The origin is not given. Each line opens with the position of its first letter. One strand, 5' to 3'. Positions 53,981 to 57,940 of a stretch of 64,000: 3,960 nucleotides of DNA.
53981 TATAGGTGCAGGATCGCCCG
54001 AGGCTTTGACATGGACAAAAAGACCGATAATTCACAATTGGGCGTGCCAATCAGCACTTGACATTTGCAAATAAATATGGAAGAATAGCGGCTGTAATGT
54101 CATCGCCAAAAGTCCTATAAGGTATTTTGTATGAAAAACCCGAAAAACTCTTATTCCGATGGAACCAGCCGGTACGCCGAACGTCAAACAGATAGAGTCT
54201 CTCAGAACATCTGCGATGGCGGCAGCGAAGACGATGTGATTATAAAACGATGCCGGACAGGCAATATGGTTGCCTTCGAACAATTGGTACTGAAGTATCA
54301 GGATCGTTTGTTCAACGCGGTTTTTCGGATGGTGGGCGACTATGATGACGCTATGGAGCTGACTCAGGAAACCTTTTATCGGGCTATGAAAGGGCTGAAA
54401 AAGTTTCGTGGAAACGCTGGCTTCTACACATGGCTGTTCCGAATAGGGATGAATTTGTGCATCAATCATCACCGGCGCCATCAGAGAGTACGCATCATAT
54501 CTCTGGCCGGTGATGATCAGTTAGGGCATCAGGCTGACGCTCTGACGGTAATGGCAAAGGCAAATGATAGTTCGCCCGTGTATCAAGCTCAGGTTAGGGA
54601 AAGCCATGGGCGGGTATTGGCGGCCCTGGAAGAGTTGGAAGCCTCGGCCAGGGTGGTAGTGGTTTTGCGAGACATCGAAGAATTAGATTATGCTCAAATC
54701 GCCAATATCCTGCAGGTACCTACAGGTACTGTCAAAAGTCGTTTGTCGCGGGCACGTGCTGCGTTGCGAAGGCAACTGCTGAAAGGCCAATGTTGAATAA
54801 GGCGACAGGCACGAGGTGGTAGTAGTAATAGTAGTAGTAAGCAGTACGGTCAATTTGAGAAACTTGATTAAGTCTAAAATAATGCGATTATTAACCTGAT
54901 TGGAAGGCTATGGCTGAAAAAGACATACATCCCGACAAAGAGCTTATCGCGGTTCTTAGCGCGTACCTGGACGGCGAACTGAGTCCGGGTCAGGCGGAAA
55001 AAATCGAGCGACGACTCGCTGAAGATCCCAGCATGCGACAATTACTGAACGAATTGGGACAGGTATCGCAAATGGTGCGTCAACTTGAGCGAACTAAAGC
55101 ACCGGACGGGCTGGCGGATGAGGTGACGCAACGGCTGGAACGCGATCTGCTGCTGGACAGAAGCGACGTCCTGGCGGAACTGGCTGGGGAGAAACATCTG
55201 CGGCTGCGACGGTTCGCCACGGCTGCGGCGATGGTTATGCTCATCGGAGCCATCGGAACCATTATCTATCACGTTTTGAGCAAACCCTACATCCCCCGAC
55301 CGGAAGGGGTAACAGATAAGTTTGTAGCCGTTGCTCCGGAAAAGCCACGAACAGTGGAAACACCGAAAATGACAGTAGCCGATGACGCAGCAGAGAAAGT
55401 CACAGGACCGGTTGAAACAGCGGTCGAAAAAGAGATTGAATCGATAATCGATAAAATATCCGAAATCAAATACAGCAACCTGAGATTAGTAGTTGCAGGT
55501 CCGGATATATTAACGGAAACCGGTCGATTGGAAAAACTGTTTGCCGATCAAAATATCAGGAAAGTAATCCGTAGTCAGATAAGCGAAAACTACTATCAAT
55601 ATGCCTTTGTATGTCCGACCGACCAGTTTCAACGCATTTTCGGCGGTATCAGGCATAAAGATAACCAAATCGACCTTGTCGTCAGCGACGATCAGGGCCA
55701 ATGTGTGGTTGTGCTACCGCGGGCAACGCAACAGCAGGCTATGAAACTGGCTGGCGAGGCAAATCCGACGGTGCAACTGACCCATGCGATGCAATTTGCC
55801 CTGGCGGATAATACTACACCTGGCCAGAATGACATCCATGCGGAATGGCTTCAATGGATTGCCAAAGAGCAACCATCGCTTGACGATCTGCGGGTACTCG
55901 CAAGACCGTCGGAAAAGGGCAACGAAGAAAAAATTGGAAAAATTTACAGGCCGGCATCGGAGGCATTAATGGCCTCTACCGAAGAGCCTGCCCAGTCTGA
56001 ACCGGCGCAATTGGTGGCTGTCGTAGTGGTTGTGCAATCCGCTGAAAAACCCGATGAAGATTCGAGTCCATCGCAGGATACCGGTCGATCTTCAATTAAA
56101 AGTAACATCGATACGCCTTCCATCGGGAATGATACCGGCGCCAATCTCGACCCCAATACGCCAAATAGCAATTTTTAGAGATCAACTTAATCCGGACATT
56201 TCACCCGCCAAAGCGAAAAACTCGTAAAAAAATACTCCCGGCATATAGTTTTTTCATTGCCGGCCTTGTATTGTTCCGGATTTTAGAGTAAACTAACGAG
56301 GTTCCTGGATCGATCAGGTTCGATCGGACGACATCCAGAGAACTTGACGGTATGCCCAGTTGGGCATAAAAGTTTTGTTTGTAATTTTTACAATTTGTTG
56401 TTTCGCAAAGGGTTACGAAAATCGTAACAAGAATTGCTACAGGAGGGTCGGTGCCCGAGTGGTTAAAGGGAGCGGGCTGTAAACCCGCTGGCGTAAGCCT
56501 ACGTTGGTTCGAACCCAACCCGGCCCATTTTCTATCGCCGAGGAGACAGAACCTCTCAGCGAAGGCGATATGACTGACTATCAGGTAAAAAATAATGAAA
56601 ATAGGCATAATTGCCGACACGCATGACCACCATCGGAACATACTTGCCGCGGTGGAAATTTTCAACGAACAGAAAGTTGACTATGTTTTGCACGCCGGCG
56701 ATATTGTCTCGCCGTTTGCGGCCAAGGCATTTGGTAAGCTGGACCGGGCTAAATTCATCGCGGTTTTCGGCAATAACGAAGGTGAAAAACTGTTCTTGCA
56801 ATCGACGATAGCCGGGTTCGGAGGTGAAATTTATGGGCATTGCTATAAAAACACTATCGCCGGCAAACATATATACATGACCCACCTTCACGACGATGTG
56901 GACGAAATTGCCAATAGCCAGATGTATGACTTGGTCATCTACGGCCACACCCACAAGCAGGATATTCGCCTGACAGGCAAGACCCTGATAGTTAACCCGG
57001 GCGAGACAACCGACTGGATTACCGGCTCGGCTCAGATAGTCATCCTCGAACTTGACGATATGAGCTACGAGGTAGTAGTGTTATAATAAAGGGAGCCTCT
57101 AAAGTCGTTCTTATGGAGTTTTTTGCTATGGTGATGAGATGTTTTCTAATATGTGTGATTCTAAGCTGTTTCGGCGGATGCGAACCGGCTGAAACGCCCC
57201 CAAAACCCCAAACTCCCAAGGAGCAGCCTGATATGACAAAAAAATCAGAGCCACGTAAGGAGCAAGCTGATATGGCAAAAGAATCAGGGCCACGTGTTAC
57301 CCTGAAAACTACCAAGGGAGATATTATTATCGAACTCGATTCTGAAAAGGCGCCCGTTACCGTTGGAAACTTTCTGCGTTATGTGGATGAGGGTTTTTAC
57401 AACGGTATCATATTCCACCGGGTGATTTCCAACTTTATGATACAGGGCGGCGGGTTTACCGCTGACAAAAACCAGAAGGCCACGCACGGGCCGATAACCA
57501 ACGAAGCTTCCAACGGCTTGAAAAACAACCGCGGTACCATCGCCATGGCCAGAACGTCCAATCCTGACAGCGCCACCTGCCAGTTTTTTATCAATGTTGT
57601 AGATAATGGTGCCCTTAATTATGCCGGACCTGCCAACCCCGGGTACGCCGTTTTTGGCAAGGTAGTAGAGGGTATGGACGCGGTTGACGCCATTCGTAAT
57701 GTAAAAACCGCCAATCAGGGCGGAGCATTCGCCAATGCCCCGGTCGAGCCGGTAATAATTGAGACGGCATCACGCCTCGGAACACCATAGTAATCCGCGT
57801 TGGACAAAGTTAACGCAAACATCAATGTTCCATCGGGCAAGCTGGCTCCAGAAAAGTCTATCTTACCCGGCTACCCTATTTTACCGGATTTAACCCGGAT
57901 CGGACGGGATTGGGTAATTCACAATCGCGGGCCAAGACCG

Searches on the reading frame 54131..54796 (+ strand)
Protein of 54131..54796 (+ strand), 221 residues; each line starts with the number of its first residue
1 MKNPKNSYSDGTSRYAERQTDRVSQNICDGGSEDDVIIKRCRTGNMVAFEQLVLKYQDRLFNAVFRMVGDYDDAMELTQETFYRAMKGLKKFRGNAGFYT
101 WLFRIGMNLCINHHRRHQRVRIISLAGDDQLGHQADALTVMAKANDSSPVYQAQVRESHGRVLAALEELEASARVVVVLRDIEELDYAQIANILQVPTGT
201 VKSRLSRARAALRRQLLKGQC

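Call 64: search_protein_families(library=pfam, proteins=[window:54131-54796:+], max_evalue=0.001)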
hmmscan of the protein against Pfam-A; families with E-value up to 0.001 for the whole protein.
window:54131-54796:+ (221 aa): 4 families
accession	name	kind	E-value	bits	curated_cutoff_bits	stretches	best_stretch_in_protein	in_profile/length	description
PF04542.20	Sigma70_r2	-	8.9e-18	64.3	24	1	52-119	1-70/71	Sigma-70 region 2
PF08281.18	Sigma70_r4_2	-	2.6e-15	56.2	25.7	1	161-212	3-54/54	Sigma-70, region 4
PF04545.22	Sigma70_r4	-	1.2e-10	41.2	24.1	1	165-213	1-49/50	Sigma-70, region 4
PF07638.17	Sigma70_ECF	-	4.3e-07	30.4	21.1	1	37-216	7-183/185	ECF sigma factor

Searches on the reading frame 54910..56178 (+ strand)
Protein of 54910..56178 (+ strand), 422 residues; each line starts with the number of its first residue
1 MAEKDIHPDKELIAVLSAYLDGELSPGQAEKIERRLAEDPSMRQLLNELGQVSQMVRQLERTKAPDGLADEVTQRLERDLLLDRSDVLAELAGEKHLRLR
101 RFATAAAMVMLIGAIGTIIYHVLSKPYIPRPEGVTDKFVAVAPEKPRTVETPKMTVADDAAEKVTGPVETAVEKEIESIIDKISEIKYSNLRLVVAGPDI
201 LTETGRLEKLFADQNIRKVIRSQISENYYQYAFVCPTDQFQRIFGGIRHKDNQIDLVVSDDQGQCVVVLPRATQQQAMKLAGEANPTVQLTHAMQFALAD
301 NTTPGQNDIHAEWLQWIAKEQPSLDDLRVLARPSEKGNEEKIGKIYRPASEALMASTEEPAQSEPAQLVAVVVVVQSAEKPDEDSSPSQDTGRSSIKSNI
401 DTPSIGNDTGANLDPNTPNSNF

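Call 64: search_protein_families(library=pfam, proteins=[window:54910-56178:+], max_evalue=0.001)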
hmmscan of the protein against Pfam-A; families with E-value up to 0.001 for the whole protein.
window:54910-56178:+ (422 aa): 1 family
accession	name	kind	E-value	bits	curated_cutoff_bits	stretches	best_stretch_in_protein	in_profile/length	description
PF13490.11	zf-HC2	-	0.0005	20.5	22.2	0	13-34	5-26/35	Putative zinc-finger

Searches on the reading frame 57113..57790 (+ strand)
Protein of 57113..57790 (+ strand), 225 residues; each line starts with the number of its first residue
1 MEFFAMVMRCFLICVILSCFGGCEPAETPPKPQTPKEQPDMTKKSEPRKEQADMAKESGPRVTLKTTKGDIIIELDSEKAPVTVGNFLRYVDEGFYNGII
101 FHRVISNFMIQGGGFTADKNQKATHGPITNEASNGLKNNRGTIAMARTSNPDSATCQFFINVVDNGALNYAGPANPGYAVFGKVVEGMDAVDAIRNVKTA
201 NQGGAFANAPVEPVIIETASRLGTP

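Call 64: search_protein_families(library=pfam, proteins=[window:57113-57790:+], max_evalue=0.001)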
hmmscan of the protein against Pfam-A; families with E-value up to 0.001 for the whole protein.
window:57113-57790:+ (225 aa): 1 family
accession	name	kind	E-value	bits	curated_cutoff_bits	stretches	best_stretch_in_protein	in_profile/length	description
PF00160.26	Pro_isomerase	-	1.8e-48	165.2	21.7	1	62-219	2-157/159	Cyclophilin type peptidyl-prolyl cis-trans isomerase/CLD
